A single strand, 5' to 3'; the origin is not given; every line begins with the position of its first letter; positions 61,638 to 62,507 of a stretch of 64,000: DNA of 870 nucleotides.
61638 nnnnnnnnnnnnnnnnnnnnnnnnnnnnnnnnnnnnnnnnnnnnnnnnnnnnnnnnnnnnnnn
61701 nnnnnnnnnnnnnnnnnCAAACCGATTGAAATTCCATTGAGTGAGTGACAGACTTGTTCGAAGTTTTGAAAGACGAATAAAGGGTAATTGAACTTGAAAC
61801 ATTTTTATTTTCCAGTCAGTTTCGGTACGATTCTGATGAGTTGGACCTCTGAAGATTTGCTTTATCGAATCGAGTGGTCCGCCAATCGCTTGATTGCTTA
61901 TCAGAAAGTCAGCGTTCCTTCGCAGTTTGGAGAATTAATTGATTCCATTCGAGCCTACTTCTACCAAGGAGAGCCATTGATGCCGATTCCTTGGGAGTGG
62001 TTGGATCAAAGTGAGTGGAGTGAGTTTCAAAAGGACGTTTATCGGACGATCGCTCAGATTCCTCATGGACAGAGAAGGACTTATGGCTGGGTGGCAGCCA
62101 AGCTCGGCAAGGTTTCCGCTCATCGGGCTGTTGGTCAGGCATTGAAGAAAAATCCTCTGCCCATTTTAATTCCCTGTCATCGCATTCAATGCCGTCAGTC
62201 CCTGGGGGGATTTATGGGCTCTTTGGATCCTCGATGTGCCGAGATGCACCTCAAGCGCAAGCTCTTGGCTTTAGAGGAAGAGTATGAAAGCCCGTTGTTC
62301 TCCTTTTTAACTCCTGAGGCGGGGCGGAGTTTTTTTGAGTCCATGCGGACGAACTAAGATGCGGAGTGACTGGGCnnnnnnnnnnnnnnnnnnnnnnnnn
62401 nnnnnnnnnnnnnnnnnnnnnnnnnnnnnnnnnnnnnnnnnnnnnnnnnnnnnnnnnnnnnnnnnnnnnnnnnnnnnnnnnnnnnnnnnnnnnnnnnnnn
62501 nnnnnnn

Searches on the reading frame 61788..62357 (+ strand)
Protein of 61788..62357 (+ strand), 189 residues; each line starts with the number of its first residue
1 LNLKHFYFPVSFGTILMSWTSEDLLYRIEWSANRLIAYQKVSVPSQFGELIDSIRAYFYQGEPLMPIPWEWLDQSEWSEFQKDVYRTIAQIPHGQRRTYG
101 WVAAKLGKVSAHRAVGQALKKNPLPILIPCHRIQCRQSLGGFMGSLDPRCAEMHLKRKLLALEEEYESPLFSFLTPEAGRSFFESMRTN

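Call 60: search_protein_families(library=pfam, proteins=[window:61788-62357:+], max_evalue=0.0001)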
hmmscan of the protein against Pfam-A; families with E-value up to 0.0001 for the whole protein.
window:61788-62357:+ (189 aa): 1 family
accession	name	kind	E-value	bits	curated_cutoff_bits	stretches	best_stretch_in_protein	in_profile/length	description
PF01035.26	DNA_binding_1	-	8.9e-24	83.6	27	1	79-164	1-80/81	6-O-methylguanine DNA methyltransferase, DNA binding domain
